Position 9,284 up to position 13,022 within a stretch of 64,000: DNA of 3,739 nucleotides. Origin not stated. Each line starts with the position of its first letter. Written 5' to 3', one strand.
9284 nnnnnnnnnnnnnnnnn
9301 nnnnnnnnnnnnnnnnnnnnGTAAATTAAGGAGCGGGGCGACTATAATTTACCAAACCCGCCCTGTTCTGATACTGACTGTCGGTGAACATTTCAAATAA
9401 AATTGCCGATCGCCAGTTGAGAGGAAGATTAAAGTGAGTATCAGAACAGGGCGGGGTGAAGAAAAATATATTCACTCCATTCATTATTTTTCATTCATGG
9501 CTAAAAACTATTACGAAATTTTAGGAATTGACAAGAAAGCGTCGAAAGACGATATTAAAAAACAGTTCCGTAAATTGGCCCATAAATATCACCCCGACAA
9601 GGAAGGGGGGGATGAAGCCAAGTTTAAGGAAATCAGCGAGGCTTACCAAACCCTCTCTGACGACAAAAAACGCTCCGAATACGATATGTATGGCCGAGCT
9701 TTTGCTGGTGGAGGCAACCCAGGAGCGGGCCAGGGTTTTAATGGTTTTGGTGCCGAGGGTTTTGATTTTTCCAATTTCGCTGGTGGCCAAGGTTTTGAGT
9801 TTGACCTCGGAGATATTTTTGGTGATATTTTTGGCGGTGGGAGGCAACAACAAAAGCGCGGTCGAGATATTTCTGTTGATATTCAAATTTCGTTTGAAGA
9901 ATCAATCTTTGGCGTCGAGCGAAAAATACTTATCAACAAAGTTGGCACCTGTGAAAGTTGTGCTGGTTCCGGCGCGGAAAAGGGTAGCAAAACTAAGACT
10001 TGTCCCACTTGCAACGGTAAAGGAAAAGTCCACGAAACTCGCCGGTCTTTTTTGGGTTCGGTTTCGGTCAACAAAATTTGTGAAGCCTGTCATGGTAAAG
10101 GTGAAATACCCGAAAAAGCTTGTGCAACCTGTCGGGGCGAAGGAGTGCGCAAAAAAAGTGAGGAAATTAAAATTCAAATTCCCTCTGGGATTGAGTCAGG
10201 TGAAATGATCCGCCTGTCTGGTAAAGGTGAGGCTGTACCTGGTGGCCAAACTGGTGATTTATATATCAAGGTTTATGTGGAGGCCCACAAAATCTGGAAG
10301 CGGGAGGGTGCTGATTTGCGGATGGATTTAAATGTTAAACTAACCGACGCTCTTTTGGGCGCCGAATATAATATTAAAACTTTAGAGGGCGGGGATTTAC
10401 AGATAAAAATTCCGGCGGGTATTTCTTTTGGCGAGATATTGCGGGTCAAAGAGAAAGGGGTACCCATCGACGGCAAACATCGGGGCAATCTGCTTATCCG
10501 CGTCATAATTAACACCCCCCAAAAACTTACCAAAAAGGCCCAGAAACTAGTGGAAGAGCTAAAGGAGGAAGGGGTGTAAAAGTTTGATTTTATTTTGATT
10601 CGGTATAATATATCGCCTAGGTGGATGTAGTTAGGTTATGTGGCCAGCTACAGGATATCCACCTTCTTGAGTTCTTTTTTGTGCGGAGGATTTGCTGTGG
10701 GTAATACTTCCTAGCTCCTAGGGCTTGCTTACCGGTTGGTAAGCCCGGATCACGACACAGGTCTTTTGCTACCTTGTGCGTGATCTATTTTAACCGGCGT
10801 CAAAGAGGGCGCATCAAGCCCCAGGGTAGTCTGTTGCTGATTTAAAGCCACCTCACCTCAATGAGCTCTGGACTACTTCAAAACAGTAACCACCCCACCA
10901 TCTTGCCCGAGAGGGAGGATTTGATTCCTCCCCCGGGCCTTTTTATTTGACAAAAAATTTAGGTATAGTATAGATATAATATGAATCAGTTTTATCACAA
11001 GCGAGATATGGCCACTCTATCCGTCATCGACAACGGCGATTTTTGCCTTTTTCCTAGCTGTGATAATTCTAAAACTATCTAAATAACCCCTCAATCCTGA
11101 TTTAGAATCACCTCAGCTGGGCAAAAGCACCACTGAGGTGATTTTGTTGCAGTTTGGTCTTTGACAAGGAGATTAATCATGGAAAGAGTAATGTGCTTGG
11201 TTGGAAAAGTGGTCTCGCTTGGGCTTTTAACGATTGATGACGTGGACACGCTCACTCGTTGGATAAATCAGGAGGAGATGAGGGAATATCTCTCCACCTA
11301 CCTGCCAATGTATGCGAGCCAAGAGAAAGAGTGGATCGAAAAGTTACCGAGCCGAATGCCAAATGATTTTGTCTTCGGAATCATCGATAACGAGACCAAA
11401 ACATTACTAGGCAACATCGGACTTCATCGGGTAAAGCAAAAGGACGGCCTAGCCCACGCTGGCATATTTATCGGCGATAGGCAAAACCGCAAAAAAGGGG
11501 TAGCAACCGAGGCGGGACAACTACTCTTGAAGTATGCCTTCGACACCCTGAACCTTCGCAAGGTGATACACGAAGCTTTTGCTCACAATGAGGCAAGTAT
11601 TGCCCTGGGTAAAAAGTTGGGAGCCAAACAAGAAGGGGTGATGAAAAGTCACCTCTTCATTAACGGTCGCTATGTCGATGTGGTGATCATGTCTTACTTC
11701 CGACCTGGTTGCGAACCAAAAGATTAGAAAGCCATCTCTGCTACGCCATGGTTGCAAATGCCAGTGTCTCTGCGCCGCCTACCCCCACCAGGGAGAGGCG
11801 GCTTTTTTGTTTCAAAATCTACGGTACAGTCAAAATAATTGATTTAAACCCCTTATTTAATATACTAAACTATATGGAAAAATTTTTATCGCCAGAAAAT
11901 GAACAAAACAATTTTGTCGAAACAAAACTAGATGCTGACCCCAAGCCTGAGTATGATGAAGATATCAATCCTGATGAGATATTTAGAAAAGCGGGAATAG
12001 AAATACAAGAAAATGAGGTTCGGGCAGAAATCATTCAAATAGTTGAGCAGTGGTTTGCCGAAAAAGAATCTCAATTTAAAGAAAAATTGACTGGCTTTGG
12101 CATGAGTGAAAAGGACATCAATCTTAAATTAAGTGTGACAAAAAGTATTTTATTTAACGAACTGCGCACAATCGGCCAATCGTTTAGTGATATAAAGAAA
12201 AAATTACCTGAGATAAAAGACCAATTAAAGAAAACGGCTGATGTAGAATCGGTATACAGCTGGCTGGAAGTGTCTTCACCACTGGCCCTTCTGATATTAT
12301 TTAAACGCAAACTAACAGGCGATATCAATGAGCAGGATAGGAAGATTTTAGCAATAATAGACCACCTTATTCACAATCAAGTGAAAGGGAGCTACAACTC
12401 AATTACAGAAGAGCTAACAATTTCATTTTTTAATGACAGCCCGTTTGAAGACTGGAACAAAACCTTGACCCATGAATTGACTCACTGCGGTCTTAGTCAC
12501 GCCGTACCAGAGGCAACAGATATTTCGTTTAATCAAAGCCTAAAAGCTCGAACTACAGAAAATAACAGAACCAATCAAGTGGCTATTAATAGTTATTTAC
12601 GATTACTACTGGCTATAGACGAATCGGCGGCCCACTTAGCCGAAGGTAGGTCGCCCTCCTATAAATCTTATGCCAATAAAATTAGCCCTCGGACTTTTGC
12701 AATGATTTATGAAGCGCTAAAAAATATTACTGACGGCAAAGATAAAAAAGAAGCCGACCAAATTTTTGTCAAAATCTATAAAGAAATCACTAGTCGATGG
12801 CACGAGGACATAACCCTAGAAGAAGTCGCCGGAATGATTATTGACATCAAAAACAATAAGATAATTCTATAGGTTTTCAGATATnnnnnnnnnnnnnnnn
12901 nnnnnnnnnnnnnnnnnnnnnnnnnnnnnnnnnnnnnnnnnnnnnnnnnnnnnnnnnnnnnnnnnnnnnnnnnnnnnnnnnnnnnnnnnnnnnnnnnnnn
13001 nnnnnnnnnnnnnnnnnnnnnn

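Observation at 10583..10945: About 330-nt terminator-bounded structured RNA candidate downstream of dnaJ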

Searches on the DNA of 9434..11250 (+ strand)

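Call 4: search_rna_families(source=window, start=10450, end=11250, threshold=evalue, max_evalue=10, show_alignments=4)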
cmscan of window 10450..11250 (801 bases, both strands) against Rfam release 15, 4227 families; matches with E-value up to 10: 8.
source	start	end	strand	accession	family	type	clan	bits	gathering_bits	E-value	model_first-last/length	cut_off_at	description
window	11047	11127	-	RF03284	mir-4637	Gene; miRNA;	-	20.7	89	0.33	1-84/84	no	mir-4637 microRNA precursor family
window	10724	10809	+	RF03330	mir-750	Gene; miRNA;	-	20.5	60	0.086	1-80/80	no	mir-750 microRNA precursor family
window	11056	11146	-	RF02310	TtnuHACA2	Gene; snRNA; snoRNA; HACA-box;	-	17.9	100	6.4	1-121/121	no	Tetrahymena snoRNA TtnuHACA2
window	10576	10701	+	RF03155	TD-1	Cis-reg;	CL00124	16.3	64.5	6.4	1-120/120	no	TD-1 RNA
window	11122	11216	-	RF02211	ZFAT-AS1_1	Gene; lncRNA;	-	15.4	80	1.6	1-79/79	no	ZFAT antisense RNA 1 conserved region 1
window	11049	11075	-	RF01335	CRISPR-DR22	Gene; CRISPR;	-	13.5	50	8.1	1-36/36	no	CRISPR RNA direct repeat element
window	10621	10646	+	RF01124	sR36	Gene; snRNA; snoRNA; CD-box;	-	10.1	55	9.3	1-55/55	no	Small nucleolar RNA sR36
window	10905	10945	-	RF00193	CTV_rep_sig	Cis-reg;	-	8.5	100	6.1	104-147/273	no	Citrus tristeza virus replication signal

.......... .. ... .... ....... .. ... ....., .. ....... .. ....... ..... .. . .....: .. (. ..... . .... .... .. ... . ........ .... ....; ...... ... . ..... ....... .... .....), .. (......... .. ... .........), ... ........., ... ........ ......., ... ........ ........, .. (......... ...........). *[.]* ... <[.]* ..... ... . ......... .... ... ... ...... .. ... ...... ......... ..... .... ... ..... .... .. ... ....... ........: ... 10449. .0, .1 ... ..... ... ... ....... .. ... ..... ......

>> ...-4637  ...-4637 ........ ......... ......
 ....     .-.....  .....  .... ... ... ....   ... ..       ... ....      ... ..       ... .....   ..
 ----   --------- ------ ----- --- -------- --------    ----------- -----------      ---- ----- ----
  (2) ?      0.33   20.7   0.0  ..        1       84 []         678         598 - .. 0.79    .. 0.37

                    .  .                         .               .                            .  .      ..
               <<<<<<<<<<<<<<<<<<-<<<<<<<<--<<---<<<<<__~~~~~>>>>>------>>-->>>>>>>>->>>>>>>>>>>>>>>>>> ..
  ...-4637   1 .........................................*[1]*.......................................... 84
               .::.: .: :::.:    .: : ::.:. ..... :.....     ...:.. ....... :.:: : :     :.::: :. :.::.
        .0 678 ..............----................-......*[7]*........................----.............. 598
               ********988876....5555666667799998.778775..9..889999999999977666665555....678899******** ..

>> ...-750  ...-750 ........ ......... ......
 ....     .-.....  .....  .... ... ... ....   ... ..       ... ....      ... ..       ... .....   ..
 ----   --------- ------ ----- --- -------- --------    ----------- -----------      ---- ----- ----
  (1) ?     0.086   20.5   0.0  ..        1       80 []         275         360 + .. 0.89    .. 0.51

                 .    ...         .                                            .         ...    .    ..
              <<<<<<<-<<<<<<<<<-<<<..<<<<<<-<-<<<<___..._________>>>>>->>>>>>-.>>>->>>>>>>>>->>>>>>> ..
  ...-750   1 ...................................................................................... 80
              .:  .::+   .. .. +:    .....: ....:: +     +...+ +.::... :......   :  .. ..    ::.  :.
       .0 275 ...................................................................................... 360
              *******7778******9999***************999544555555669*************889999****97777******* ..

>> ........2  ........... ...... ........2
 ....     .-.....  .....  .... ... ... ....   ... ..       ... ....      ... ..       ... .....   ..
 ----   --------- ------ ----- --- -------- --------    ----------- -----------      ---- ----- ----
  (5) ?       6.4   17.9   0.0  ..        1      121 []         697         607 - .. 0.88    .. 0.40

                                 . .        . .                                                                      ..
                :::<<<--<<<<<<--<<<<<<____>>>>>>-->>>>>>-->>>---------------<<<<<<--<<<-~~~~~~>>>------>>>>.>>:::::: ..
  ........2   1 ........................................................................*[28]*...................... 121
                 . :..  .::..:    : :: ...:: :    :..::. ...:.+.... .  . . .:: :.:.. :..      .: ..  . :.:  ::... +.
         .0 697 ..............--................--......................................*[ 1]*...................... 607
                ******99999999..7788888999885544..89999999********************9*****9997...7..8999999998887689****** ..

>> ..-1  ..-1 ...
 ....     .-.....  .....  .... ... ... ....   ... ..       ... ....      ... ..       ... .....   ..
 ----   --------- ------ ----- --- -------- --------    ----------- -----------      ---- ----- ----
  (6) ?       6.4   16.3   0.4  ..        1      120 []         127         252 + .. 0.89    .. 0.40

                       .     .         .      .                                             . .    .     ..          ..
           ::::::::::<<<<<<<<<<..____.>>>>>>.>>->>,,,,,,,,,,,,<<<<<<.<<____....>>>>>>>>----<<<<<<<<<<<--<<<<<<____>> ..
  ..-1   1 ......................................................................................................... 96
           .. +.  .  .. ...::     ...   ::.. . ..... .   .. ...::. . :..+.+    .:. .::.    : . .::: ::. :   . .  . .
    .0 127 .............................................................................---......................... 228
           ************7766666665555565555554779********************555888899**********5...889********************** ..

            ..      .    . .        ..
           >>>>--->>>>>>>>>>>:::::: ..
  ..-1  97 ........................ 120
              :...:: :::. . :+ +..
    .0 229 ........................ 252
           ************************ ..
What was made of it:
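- On tmRNA (ssrA): No Rfam tmRNA hit at E<=10 (call 4).
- On 6S RNA: No hit at E<=10 (call 4).
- On T-box / riboswitch leader: No Rfam cis-regulatory hit of relevance (call 4).
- No riboswitch or T-box model matches, even at E<=10 (call 4). No hit to any of these models at E<=10 with relaxed filters on an 801-nt query (call 4).
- Tried and rejected: Rfam at E<=10 on 10450-11250 gave only chance miRNA/snoRNA-type hits (call 4).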

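Call 13: search_rna_families(sources=[L001, L002, L003, L004, L005, L006, L007, L008, L009, L010, L011], threshold=gathering)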
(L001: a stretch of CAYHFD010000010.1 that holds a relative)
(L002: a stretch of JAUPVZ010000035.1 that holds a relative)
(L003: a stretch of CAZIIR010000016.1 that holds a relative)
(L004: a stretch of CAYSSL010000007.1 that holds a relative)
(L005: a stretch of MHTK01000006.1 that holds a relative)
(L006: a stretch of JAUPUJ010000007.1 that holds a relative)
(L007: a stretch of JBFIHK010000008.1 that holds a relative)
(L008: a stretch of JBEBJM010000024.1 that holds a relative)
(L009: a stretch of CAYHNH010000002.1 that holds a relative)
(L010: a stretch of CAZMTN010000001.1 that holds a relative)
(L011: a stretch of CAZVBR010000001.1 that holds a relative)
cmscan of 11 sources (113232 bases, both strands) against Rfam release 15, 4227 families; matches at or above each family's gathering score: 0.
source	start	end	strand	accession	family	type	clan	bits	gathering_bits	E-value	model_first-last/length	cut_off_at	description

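Call 27: search_dna_similar(query=window:10580-10945:+, collection=phages, mode=distant, max_evalue=0.01)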
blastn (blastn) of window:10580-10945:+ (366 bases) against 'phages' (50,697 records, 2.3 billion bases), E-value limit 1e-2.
No match.

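Call 28: search_dna_similar(query=window:10580-10945:+, collection=plasmids, mode=distant, max_evalue=0.01)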
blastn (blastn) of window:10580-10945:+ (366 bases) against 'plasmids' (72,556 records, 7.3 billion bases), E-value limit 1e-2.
No match.

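Call 72: search_rna_families(source=L007, start=6062, end=6320, threshold=evalue, max_evalue=10, show_alignments=3)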
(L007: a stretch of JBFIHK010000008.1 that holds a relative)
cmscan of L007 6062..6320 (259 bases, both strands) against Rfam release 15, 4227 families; matches with E-value up to 10: 6.
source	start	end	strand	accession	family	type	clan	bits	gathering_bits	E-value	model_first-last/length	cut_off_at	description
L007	6252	6274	-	RF01687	Acido-Lenti-1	Gene; sRNA;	-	20.6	37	0.011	1-46/46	no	Acido-Lenti-1 RNA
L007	6248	6279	-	RF03919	mir-1540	Gene; miRNA;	-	18.4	90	0.23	1-59/59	no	mir-1540 microRNA precursor family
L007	6255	6277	+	RF01687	Acido-Lenti-1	Gene; sRNA;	-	15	37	0.35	1-46/46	no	Acido-Lenti-1 RNA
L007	6073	6191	-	RF01956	NEAT1_2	Gene; lncRNA;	-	14.1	60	0.8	1-116/116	no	Nuclear enriched abundant transcript 1 conserved region 2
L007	6253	6275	-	RF01100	PK-BYV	Cis-reg;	-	11.9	50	6.3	2-24/40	no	3'-terminal pseudoknot in BYV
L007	6176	6223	-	RF01962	RMST_1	Gene; lncRNA;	-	10.5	40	4.1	1-61/61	no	Rhabdomyosarcoma 2 associated transcript conserved region 1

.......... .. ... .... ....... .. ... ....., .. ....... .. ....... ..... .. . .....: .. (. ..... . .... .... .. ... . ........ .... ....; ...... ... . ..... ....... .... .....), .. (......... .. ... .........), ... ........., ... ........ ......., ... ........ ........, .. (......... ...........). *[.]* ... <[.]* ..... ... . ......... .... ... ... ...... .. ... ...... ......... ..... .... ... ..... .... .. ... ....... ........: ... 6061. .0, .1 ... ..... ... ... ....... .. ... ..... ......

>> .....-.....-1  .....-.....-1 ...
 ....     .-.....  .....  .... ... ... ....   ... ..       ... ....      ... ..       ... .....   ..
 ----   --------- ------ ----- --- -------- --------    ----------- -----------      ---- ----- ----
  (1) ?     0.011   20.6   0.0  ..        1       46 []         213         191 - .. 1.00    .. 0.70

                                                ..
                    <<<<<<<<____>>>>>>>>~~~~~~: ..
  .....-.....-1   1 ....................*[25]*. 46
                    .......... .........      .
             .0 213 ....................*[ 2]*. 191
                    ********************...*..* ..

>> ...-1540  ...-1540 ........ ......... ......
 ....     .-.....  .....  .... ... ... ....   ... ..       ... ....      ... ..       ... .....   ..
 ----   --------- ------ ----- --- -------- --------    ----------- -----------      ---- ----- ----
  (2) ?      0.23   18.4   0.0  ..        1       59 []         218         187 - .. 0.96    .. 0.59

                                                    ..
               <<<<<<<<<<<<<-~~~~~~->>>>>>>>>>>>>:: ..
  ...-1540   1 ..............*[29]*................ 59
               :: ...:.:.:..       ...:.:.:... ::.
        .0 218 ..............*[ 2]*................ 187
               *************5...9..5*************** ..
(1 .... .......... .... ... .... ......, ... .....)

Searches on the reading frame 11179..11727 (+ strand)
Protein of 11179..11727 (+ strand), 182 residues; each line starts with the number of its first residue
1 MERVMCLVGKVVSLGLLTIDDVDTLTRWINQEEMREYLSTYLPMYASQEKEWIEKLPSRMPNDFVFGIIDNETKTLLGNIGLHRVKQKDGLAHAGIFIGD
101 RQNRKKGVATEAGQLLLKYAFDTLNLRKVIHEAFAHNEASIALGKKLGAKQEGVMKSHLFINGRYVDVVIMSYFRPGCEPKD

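Call 46: search_protein_families(library=pfam, proteins=[window:11179-11727:+], max_evalue=1)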
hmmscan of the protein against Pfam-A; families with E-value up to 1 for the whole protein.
window:11179-11727:+ (182 aa): 4 families
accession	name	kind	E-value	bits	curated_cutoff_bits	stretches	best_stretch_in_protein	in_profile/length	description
PF13302.13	Acetyltransf_3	-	6.9e-23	82.3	25.4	1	16-150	6-138/138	Acetyltransferase (GNAT) domain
PF13420.13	Acetyltransf_4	-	2.1e-14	54.2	24.3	1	17-169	4-154/155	Acetyltransferase (GNAT) domain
PF13523.12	Acetyltransf_8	-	7.3e-09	35.8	27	1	20-153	4-141/145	Acetyltransferase (GNAT) domain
PF00583.31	Acetyltransf_1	-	4.3e-06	27.4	20.7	1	34-148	4-115/116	Acetyltransferase (GNAT) family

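Call 47: search_protein_families(library=padloc, proteins=[window:11179-11727:+], max_evalue=0.1)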
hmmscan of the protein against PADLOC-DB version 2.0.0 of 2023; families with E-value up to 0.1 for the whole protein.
window:11179-11727:+ (182 aa): 0 families

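Call 59: find_homologous_proteins(query=window:11179-11727:+, max_evalue=1e-20)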
Query window:11179-11727:+ (182 aa): 6 proteins with E <= 1e-20 among 86 candidates.
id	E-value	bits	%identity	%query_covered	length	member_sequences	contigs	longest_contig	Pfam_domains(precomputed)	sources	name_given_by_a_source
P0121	4.0e-111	387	94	100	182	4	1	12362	PF13420.14,PF13302.14,PF13523.13,PF00583.32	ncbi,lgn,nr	ncbi:MAG: N-acetyltransferase protein [Patescibacteria group bacterium]|nr:N-acetyltransferase prote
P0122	1.5e-55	206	55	98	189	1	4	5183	PF13420.14,PF13302.14,PF00583.32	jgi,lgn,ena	-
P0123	2.5e-55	205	53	99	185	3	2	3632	PF13420.14,PF13302.14,PF13523.13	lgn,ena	-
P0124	5.1e-40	155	47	95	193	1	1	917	PF13420.14,PF13302.14,PF13523.13,PF00583.32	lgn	-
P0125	4.1e-31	126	38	97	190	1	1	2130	PF13420.14,PF13302.14,PF13523.13,PF00583.32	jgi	jgi:RimJ/RimL family protein N-acetyltransferase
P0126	1.4e-28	118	38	98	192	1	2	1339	PF13420.14,PF13302.14,PF13523.13,PF00583.32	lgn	-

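Call 60: find_encoding_contigs(protein=P0122, flank=3000, max_places=4)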
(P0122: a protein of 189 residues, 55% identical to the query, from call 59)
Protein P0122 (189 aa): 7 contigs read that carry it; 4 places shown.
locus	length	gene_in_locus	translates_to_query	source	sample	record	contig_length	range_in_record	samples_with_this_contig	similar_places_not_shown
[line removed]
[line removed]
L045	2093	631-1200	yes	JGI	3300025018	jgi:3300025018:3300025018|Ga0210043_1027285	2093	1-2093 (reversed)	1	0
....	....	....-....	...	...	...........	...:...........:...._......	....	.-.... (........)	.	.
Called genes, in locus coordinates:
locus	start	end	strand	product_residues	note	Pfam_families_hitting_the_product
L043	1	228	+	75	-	?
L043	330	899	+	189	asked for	PF13302:Acetyltransf_3, PF13420:Acetyltransf_4, PF00583:Acetyltransf_1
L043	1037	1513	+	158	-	-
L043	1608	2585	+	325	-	PF00579:tRNA-synt_1b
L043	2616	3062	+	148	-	-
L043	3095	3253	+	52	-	-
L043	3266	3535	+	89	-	-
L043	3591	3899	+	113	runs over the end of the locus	-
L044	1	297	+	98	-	?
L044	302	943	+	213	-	PF00300:His_Phos_1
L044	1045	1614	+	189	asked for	PF13302:Acetyltransf_3, PF13420:Acetyltransf_4, PF00583:Acetyltransf_1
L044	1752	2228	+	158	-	-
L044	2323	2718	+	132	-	?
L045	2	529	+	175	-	?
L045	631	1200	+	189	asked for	PF13302:Acetyltransf_3, PF13420:Acetyltransf_4, PF00583:Acetyltransf_1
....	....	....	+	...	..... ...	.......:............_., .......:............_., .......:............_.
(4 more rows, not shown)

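Call 61: find_encoding_contigs(protein=P0123, flank=3000, max_places=4)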
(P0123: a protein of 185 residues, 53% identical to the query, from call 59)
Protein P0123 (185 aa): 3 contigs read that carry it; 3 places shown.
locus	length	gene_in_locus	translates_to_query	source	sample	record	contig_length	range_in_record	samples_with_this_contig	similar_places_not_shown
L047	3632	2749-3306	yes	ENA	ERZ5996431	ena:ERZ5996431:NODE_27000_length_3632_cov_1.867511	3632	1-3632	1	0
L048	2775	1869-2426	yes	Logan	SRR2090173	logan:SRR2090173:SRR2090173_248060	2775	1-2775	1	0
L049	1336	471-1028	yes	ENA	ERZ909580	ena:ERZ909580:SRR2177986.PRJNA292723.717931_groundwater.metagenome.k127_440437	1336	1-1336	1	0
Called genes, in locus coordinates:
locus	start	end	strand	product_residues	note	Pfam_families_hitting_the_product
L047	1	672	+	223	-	?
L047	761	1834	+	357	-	PF00226:DnaJ, PF01556:DnaJ_C, PF00684:DnaJ_CXXCXGXG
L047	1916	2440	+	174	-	-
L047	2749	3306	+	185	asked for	PF13302:Acetyltransf_3, PF13420:Acetyltransf_4, PF13523:Acetyltransf_8 (faint)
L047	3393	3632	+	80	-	?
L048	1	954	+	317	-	?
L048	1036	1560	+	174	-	-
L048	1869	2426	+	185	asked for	PF13302:Acetyltransf_3, PF13420:Acetyltransf_4, PF13523:Acetyltransf_8 (faint)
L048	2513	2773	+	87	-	?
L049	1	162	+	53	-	?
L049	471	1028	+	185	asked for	PF13302:Acetyltransf_3, PF13420:Acetyltransf_4, PF13523:Acetyltransf_8 (faint)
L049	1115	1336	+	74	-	?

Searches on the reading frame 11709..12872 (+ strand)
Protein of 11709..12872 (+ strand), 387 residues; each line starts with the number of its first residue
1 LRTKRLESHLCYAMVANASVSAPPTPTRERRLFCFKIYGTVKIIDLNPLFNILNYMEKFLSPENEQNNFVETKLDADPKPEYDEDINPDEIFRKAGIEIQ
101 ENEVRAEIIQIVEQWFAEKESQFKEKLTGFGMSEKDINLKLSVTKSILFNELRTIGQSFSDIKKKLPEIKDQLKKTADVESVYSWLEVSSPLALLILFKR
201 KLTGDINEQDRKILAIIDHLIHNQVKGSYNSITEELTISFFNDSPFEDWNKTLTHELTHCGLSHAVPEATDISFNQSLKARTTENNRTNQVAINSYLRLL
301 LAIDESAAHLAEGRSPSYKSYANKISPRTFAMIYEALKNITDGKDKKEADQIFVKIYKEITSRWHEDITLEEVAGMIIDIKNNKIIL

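Call 46: search_protein_families(library=pfam, proteins=[window:11709-12872:+], max_evalue=1)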
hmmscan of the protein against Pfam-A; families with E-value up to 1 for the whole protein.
window:11709-12872:+ (387 aa): 2 families
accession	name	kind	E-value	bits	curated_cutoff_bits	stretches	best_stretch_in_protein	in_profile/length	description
PF06424.17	PRP1_N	-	0.11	13.4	22.4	0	338-367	65-94/144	PRP1 splicing factor, N-terminal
PF10887.13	DUF2686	-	0.11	11.8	25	1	203-300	101-201/285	Protein of unknown function (DUF2686)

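Call 47: search_protein_families(library=padloc, proteins=[window:11709-12872:+], max_evalue=0.1)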
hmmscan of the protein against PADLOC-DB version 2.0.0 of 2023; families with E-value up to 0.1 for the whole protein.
window:11709-12872:+ (387 aa): 1 family
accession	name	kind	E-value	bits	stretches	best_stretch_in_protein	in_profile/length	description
PDLC01851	CARF3--CARF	-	0.027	11.9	0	98-162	192-255/279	-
